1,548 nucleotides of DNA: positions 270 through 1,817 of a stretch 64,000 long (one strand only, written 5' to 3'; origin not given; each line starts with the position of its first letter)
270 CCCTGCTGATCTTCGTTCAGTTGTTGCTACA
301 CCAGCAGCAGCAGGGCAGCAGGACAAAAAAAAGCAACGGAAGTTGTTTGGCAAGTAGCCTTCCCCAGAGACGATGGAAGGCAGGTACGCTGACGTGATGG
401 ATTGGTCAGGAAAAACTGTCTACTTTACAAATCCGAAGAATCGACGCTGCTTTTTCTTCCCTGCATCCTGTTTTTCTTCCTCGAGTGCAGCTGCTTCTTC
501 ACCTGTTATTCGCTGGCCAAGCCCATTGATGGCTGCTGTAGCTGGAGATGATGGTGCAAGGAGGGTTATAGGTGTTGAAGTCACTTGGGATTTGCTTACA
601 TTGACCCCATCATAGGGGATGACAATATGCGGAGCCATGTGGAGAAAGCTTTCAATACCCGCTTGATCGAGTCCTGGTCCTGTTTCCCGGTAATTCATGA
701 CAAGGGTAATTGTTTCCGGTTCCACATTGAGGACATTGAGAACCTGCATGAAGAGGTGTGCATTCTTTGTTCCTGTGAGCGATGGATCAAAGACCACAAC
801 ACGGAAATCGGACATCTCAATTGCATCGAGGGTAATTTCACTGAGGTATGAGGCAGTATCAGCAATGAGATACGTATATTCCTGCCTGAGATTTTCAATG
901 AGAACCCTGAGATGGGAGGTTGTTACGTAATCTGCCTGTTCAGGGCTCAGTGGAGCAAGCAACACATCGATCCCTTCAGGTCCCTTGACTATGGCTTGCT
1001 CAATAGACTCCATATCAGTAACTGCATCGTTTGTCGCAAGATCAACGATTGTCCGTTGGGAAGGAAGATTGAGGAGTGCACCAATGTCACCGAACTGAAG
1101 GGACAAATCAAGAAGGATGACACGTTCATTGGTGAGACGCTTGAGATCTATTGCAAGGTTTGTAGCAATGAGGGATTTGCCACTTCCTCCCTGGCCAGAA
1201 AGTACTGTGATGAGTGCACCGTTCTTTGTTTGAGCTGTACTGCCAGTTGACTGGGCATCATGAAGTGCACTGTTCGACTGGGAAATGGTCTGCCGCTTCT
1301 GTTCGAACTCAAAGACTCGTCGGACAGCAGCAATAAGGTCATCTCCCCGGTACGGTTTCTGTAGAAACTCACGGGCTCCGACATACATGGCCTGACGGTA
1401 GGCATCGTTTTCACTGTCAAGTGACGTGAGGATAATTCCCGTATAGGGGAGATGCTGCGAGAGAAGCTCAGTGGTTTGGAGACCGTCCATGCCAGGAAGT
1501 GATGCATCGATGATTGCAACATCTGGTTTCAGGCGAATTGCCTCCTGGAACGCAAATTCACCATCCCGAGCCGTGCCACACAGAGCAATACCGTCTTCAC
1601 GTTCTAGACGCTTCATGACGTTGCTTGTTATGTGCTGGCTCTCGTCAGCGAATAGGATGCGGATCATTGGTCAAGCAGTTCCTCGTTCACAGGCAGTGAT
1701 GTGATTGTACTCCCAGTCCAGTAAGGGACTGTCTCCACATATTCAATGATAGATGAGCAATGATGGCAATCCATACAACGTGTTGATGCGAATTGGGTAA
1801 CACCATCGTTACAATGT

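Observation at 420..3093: Two tandem CpaE paralogues with complementary degeneration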

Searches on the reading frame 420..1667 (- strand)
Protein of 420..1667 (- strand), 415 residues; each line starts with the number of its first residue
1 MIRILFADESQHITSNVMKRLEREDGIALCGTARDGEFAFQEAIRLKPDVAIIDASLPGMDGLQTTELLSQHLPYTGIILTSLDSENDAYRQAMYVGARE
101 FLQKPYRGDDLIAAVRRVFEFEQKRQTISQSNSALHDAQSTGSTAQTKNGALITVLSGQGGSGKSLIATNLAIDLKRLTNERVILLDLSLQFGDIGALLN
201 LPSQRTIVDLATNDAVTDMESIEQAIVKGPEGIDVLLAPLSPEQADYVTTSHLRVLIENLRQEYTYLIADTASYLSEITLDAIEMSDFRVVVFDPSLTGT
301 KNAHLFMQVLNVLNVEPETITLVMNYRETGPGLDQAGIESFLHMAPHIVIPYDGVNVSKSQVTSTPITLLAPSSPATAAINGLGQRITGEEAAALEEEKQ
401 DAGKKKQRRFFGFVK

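Call 3: search_protein_families(library=pfam, proteins=[window:420-1667:-], max_evalue=0.01)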
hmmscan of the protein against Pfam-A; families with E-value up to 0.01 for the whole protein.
window:420-1667:- (415 aa): 7 families
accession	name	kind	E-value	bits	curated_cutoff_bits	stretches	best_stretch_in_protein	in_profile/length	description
PF00072.30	Response_reg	-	8.2e-19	68.3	30.2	1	4-116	1-111/111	Response regulator receiver domain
PF13614.12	AAA_31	-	1.2e-08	35.5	27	1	152-311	3-165/177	AAA domain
PF01656.29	CbiA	-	3e-07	30.9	25.4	1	153-191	1-38/125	CobQ/CobB/MinD/ParA nucleotide binding domain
PF10609.15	ParA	-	9.3e-07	28.9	27.1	1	152-206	5-58/246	NUBPL iron-transfer P-loop NTPase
PF06564.18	CBP_BcsQ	-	0.00041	20.4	21.3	1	158-384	8-230/234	Cellulose biosynthesis protein BcsQ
PF25199.1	nSTAND_NTPase5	-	0.0022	18.3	34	0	145-226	35-116/145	Novel STAND NTPase 5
PF00142.24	Fer4_NifH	-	0.0031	17.5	25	1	156-235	5-83/271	4Fe-4S iron sulfur cluster binding proteins, NifH/frxC family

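Call 4: search_protein_families(library=ncbifam, proteins=[window:420-1667:-], max_evalue=0.01)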
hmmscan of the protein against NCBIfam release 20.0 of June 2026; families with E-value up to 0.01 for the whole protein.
window:420-1667:- (415 aa): 88 families (the best 25 are shown)
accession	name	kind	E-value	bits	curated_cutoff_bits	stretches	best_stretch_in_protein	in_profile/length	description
TIGR01969.1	minD_arch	subfamily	3.6e-24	85.3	201.75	1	152-403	2-246/251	cell division ATPase MinD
TIGR01968.1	minD_bact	equivalog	3.6e-18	65.9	212.9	1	152-403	3-252/261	septum site-determining protein MinD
NF001965.0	PRK00742.1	subfamily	1.4e-16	60.7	293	1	2-137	4-139/357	chemotaxis-specific protein-glutamate methyltransferase CheB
NF009206.0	PRK12555.1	subfamily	4.3e-16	58.8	342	1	2-162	1-165/340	chemotaxis-specific protein-glutamate methyltransferase CheB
NF007018.1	PRK09483.1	equivalog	1.4e-14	54.3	280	1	1-120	1-120/217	UvrY/SirA/GacA family response regulator transcription factor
NF052445.1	RespRegMctR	equivalog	3.7e-14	52.6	300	1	2-176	2-174/205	two-component system response regulator MctR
NF011896.0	PRK15369.1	equivalog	4.6e-13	49.3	242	1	2-186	4-189/211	two component system response regulator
TIGR01818.1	ntrC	equivalog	3.5e-12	45.9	558.6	1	5-174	2-180/463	nitrogen regulation protein NR(I)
NF008469.0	PRK11361.1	equivalog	6.4e-11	41.6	714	1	3-142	6-143/461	acetoacetate metabolism transcriptional regulator AtoC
TIGR02875.1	spore_0_A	equivalog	1.1e-10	41.2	200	1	2-138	3-139/262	sporulation transcription factor Spo0A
NF007935.0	PRK10651.1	equivalog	1.4e-10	40.7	250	1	3-118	8-123/216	two-component system response regulator NarL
NF008176.1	PRK10923.1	equivalog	1.4e-10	40.4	620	1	17-137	18-139/469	nitrogen regulation protein NR(I)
TIGR03815.1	CpaE_hom_Actino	equivalog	2.2e-10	40.2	154.45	1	131-350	92-305/340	septum site-determining protein Ssd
NF040534.1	resp_reg_YycF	equivalog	6e-10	38.8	340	1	3-127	2-123/231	response regulator YycF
NF040689.1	MtrAB_MtrA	equivalog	7.3e-10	38.6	300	1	8-125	5-119/219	MtrAB system response regulator MtrA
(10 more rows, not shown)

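Call 9: find_homologous_proteins(query=window:420-1667:-, max_evalue=1e-10)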
Query window:420-1667:- (415 aa): 77 proteins with E <= 1e-10 among 8000 candidates.
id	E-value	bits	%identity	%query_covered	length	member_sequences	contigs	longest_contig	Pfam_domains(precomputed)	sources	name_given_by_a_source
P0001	8.7e-264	892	99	100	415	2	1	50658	PF10609.16,PF01656.30,PF13614.13,PF00072.31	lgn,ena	-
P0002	5.9e-249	843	93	100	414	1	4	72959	PF10609.16,PF01656.30,PF13614.13,PF00072.31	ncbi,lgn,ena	-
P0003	8.3e-248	840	93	100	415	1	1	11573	PF10609.16,PF01656.30,PF13614.13,PF00072.31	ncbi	-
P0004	2.9e-130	453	51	100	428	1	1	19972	PF10609.16,PF01656.30,PF13614.13,PF09140.18,PF00072.31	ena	-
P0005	2.7e-129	450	51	100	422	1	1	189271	PF00142.25,PF10609.16,PF01656.30,PF13614.13,PF09140.18,PF00072.31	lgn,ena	-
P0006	5.5e-125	435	53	100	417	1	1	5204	PF00142.25,PF10609.16,PF01656.30,PF13614.13,PF00072.31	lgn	-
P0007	2.0e-124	434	51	100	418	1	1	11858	PF10609.16,PF01656.30,PF13614.13,PF09140.18,PF06564.19,PF00072.31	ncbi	-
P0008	1.6e-121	424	51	100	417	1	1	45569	PF00142.25,PF10609.16,PF01656.30,PF13614.13,PF09140.18,PF00072.31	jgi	jgi:pilus assembly protein CpaE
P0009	3.0e-121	423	50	98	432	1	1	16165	PF10609.16,PF01656.30,PF13614.13,PF09140.18,PF00072.31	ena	-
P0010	8.4e-117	409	50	100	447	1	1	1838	PF10609.16,PF01656.30,PF13614.13,PF09140.18,PF00072.31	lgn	-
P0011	2.6e-111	390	48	100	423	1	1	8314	PF00142.25,PF10609.16,PF01656.30,PF13614.13,PF00072.31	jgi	jgi:pilus assembly protein CpaE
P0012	2.1e-110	388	48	100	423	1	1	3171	PF00142.25,PF10609.16,PF01656.30,PF13614.13,PF00072.31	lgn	-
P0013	9.6e-110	385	48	99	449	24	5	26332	PF00142.25,PF10609.16,PF01656.30,PF13614.13,PF00072.31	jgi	jgi:pilus assembly protein CpaE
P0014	2.1e-109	384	48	100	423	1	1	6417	PF00142.25,PF10609.16,PF01656.30,PF13614.13,PF00072.31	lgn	-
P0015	2.9e-109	384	48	100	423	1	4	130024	PF00142.25,PF10609.16,PF01656.30,PF13614.13,PF00072.31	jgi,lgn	jgi:pilus assembly protein CpaE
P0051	2.6e-74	269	39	93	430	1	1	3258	PF10609.16,PF01656.30,PF13614.13,PF09140.18,PF00072.31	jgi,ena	-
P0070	5.3e-40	156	32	99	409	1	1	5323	PF10609.16,PF01656.30,PF13614.13,PF00072.31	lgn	-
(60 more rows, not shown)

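Call 11: search_solved_structures(query=window:420-1667:-, max_evalue=0.00001, show_alignments=0)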
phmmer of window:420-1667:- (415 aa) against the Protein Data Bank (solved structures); distinct sequences matched with E-value up to 0.00001: 81 (the best 60 are shown).
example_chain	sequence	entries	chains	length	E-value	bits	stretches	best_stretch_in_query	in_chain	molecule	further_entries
4rz3_A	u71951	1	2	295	1.3e-11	47.5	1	150-394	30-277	Site-determining protein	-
4rz2_A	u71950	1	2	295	1.8e-11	47.1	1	150-394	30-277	Site-determining protein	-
1hyq_A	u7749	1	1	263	1.8e-11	47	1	152-409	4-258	CELL DIVISION INHIBITOR (MIND-1)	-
3t8y_A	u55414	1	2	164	2.9e-11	46.3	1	2-111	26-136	Chemotaxis response regulator protein-glutamate methylesterase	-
3ea0_A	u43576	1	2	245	3.7e-11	46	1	155-379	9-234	ATPase, ParA family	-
9xzo_A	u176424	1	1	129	5.2e-11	45.5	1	2-119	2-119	De novo protein M1X0B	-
1mvo_A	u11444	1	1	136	8.1e-11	44.9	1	3-127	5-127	PhoP response regulator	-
1s8n_A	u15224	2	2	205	8.7e-11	44.8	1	3-120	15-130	putative antiterminator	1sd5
9g85_A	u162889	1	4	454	1.6e-10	43.9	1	30-124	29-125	Response regulator PleD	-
9g86_A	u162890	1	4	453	1.7e-10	43.9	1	30-124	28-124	Response regulator PleD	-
2wb4_A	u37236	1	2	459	1.7e-10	43.8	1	30-124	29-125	DIGUANYLATE CYCLASE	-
1w25_A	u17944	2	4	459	1.7e-10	43.8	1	30-124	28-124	STALKED-CELL DIFFERENTIATION CONTROLLING PROTEIN | RESPONSE REGULATOR PLED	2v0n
5hev_A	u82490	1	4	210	1.8e-10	43.8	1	1-177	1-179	Response regulator protein VraR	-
7esg_A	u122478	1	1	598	2e-10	43.6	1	2-165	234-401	Glutathione S-transferase,Protein-glutamate methylesterase/protein-glutamine glutaminase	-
7ve6_A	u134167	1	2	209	3.4e-10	42.8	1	2-122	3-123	Response regulator protein VraR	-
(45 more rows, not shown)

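Call 15: find_encoding_contigs(protein=P0002, flank=10000, max_places=3)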
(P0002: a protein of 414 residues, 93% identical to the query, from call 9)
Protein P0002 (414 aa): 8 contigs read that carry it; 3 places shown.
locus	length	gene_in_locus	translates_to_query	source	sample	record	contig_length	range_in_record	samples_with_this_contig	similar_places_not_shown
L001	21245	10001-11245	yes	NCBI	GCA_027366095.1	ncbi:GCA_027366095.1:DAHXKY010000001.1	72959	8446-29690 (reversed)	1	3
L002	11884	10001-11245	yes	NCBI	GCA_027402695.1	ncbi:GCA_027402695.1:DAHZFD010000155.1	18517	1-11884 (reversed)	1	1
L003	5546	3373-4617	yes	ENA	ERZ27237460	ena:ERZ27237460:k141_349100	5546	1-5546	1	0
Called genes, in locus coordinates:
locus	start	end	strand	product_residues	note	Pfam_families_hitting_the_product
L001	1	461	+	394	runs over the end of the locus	-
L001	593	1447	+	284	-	PF08666:SAF, PF13144:ChapFlgA (weak)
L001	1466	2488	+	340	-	PF00482:T2SSF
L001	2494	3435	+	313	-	PF00482:T2SSF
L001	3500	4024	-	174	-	-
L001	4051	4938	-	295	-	-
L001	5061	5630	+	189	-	PF02674:Colicin_V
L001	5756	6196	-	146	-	PF00072:Response_reg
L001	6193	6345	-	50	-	-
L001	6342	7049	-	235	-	-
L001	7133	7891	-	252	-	PF04140:ICMT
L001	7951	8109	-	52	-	-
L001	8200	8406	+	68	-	PF04964:Flp_Fap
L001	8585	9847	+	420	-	PF09140:MipZ (faint), PF10609:ParA, PF13614:AAA_31, PF01656:CbiA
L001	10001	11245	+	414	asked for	PF00072:Response_reg, PF01656:CbiA (weak), PF10609:ParA (weak), PF13614:AAA_31 (weak)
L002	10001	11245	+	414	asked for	PF00072:Response_reg, PF01656:CbiA (weak), PF10609:ParA (weak), PF13614:AAA_31 (weak)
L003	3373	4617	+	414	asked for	PF00072:Response_reg, PF01656:CbiA (weak), PF10609:ParA (weak), PF13614:AAA_31 (weak)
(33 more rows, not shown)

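Call 20: find_related_loci(query=A1, collection=genome_contigs, flank=10000)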
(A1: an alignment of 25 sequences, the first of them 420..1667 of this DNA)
Query A1 (415 aa) in genome_contigs; peptide patterns used: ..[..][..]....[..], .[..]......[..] (x = any residue, [..] = any of these).
476 stretches matched a pattern; 336 encode a relative of the query (tblastn E <= 1e-3); the best 80 are kept; 80 distinct loci.
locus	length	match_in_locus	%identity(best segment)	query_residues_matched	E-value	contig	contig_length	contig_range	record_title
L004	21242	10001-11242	93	1-415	0e+0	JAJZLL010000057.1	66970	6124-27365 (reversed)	MAG: bacterium isolate MAS3.bin112 NODE_651_length_66970_cov_1.423186, whole genome shotgun sequence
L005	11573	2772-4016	93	1-415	0e+0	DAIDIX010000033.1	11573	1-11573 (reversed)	MAG TPA_asm: Candidatus Dormiibacterota bacterium isolate clean372 NODE_33_length_11573_cov_2.990084, whole genome shotg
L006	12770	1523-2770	46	1-415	5e-117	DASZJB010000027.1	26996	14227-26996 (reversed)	MAG TPA_asm: Candidatus Dormiibacterota bacterium isolate SMAG_U6617 k141_2686599, whole genome shotgun sequence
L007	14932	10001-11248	46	1-415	3e-117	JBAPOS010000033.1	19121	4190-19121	MAG: Candidatus Dormiibacterota bacterium isolate MFD03341_ilm_asm_bin34 k127_523860, whole genome shotgun sequence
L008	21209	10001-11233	48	1-413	3e-117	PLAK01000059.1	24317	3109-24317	MAG: Candidatus Changshengia sp. isolate bog_854 73.20111000_S2M.16_contig_8873, whole genome shotgun sequence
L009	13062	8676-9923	46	1-415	8e-117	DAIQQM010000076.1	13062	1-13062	MAG TPA_asm: Candidatus Dormiibacterota bacterium isolate CTOTU28682 NODE_2554_length_13062_cov_5.626201, whole genome s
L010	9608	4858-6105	46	1-415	1e-116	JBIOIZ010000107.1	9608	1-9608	MAG: Candidatus Dormibacteria bacterium isolate GcC5-3 k141_76621_length_9608_cov_56.2316, whole genome shotgun sequence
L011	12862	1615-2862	46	1-415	2e-116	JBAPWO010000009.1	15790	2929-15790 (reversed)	MAG: Candidatus Dormiibacterota bacterium isolate MFD00682_ilm_asm_bin16 k127_58255, whole genome shotgun sequence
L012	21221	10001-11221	46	1-415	1e-116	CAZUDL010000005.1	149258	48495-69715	MAG TPA_asm: uncultured Actinomycetes bacterium isolate binchicken_co3_156 genome assembly, contig: NODE_179_length_1492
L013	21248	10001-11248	46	1-415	4e-116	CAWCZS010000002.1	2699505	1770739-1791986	MAG: Candidatus Dormibacteraeota bacterium isolate MFD01716.bin.2.17 genome assembly, contig: contig_18889, whole genome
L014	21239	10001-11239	48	1-409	6e-116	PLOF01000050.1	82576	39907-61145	MAG: Candidatus Dormiibacterota bacterium isolate fen_878 73.20120800_E1D.24_contig_776, whole genome shotgun sequence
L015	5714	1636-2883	46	1-415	2e-116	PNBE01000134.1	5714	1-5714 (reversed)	MAG: Candidatus Dormiibacterota bacterium isolate palsa_851 73.20111000_P3M.52_contig_16860, whole genome shotgun sequen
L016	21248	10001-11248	46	1-415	2e-115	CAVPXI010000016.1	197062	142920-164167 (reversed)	MAG: Candidatus Dormibacteraeota bacterium isolate MFD10064.bin.2.80 genome assembly, contig: contig_33802, whole genome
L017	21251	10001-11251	47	1-415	3e-115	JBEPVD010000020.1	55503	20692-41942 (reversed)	MAG: Candidatus Dormiibacterota bacterium isolate 22E.metabat2_refined.090 NODE_489_length_55503_cov_8.777846, whole gen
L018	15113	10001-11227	48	1-410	1e-115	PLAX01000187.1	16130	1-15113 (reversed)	MAG: Candidatus Dormiibacterota bacterium isolate bog_852 73.20111000_S2D.15_contig_2686, whole genome shotgun sequence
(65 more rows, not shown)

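Call 43: find_encoding_contigs(protein=P0051, flank=10000, max_places=2)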
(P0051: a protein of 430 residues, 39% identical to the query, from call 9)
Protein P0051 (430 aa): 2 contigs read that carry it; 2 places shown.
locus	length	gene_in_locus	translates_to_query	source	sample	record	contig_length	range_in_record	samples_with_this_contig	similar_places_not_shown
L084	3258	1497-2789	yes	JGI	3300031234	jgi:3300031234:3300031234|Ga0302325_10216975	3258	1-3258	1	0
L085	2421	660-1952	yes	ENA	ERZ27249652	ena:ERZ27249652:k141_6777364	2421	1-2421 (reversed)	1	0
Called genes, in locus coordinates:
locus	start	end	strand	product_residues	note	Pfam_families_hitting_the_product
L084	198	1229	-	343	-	PF00089:Trypsin, PF13365:Trypsin_2, PF00595:PDZ, PF13180:PDZ_2, PF17820:PDZ_6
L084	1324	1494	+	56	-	-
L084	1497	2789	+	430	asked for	PF00072:Response_reg, PF01656:CbiA, PF09140:MipZ, PF10609:ParA, PF13614:AAA_31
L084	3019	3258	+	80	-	?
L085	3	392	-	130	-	?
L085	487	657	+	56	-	-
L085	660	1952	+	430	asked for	PF00072:Response_reg, PF01656:CbiA, PF09140:MipZ, PF10609:ParA, PF13614:AAA_31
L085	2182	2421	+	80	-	?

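Call 44: find_encoding_contigs(protein=P0070, flank=10000, max_places=2)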
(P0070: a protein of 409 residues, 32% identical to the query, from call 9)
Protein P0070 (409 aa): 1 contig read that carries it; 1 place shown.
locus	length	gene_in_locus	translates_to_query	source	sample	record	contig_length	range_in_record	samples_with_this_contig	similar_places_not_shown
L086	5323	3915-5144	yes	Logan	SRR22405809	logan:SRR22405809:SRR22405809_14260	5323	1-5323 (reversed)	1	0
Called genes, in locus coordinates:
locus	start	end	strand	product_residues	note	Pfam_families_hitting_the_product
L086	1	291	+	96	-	?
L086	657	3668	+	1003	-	PF13629:T2SS-T3SS_pil_N, PF00263:Secretin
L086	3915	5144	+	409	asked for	PF00072:Response_reg, PF10609:ParA (faint), PF13614:AAA_31 (weak), PF01656:CbiA (weak)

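Call 53: predict_structure(alignment_id=A1)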
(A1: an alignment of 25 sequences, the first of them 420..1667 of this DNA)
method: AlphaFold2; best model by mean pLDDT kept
length: 415 residues; sequences in the alignment: 25
mean_pLDDT: 85.0   pTM: 0.60
mean pLDDT of the five models: 85.0, 82.9, 82.8, 82.0, 82.0
residues with pLDDT >= 90: 220; 70-90: 143; 50-70: 21; < 50: 31
segments of 3 or more residues with pLDDT < 50: 131-147, 403-415
pLDDT, mean of each block of 10 residues (from residue 1): 95 89 91 95 96 94 93 92 83 88 91 94 73 43 47 91 92 94 91 85 86 88 92 92 83 92 95 88 94 91 91 91 85 80 90 87 90 93 88 53 45 39
secondary structure, 60 per line:
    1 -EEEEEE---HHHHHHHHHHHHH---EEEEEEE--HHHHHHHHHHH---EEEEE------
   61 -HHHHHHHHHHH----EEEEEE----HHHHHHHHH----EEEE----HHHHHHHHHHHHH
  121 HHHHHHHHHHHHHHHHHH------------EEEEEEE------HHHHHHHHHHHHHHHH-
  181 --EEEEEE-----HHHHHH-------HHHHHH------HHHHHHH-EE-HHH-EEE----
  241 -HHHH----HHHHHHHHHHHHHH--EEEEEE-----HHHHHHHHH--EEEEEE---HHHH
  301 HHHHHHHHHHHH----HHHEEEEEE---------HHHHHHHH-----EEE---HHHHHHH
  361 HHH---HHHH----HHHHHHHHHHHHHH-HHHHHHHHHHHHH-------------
elements in order: E2-7 H11-23 E27-33 H36-46 E50-54 H62-72 E77-82 H87-95 E100-103 H108-138 E151-157 H164-179 E183-188 H194-199 H207-212 H219-225 E234-236 H242-245 H250-263 E266-271 H277-285 E288-293 H297-312 E320-325 H335-342 E348-350 H354-363 H367-370 H375-388 H390-402

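Call 58: fold_search(model_id=the predicted structure, library=pdb)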
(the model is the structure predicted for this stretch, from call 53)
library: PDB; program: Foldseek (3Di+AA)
matches with E <= 10: 1876; with E <= 0.001: 858
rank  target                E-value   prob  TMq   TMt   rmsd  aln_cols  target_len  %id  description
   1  3ea0_A                4.5e-15  1.00  0.53  0.89   2.3       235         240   21  Crystal Structure of ParA Family ATPase from Chlorobium tepidum TLS (released 2008-09-23)
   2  3fkq                  8.6e-15  1.00  0.44  0.51  15.8       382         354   14  Crystal structure of NtrC-like two-domain protein (RER070207001320) from Eubacterium rectale at 2.10 A resolution (released 2009-01-06)
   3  3ea0_B                9.6e-15  1.00  0.52  0.86   3.0       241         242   21  Crystal Structure of ParA Family ATPase from Chlorobium tepidum TLS (released 2008-09-23)
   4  1g3q                  1.8e-14  1.00  0.51  0.87   2.4       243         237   19  CRYSTAL STRUCTURE ANALYSIS OF PYROCOCCUS FURIOSUS CELL DIVISION ATPASE MIND (released 2001-04-21)
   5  1hyq                  2.1e-14  1.00  0.49  0.85   3.1       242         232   26  MIND BACTERIAL CELL DIVISION REGULATOR FROM A. FULGIDUS (released 2001-03-14)
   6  4rz2_A                4.8e-14  1.00  0.49  0.76   6.4       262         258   23  Crystal structure of the MinD-like ATPase FlhG (released 2015-03-04)
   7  4rz2_B                5.4e-14  1.00  0.48  0.75   6.8       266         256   23  Crystal structure of the MinD-like ATPase FlhG (released 2015-03-04)
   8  1ion                  6.4e-14  1.00  0.51  0.84   2.4       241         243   19  THE SEPTUM SITE-DETERMINING PROTEIN MIND COMPLEXED WITH MG-ADP FROM PYROCOCCUS HORIKOSHII OT3 (released 2001-09-26)
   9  4rz3_A                1.5e-13  1.00  0.47  0.77   3.9       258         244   22  Crystal structure of the MinD-like ATPase FlhG (released 2015-03-04)
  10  3r9i_B                2.5e-13  1.00  0.50  0.80   2.6       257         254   18  2.6A resolution structure of MinD complexed with MinE (12-31) peptide (released 2011-08-17)
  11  3r9j_B                3.2e-13  1.00  0.49  0.79   2.9       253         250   18  4.3A resolution structure of a MinD-MinE(I24N) protein complex (released 2011-08-17)
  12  3r9j_A                4.8e-13  1.00  0.51  0.82   2.7       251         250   18  4.3A resolution structure of a MinD-MinE(I24N) protein complex (released 2011-08-17)
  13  6riq_C                7.7e-13  1.00  0.50  0.80   2.7       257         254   21  MinCD filament from Pseudomonas aeruginosa (released 2019-06-19)
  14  3q9l_A                7.7e-13  1.00  0.50  0.77   2.9       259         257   18  The structure of the dimeric E.coli MinD-ATP complex (released 2011-01-26)
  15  5j1j_B                8.2e-13  1.00  0.49  0.79   3.8       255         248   20  Structure of FleN-AMPPNP complex (released 2017-03-29)
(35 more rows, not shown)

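Call 72: find_encoding_contigs(protein=P0001, flank=4000, max_places=2)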
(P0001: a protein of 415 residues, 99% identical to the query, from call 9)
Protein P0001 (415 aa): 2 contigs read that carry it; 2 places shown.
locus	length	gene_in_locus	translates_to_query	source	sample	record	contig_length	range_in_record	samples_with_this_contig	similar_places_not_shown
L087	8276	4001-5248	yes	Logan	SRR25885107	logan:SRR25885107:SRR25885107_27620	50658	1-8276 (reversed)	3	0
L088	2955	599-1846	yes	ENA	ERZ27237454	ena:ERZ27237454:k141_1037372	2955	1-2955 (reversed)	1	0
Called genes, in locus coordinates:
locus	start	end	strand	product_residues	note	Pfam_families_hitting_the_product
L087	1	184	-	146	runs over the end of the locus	PF00072:Response_reg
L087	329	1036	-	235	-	-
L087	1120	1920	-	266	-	PF04140:ICMT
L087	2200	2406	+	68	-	PF04964:Flp_Fap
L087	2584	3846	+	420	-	PF09140:MipZ (faint), PF10609:ParA, PF13614:AAA_31, PF01656:CbiA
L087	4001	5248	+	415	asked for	PF00072:Response_reg, PF01656:CbiA (weak), PF10609:ParA (weak), PF13614:AAA_31 (weak)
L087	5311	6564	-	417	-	PF00072:Response_reg, PF01656:CbiA (weak), PF10609:ParA (weak), PF13614:AAA_31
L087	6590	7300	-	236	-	PF00687:Ribosomal_L1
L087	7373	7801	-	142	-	PF03946:Ribosomal_L11_N, PF00298:Ribosomal_L11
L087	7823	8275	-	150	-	?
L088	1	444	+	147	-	?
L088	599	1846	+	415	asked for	PF00072:Response_reg, PF01656:CbiA (weak), PF10609:ParA (weak), PF13614:AAA_31 (weak)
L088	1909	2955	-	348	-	?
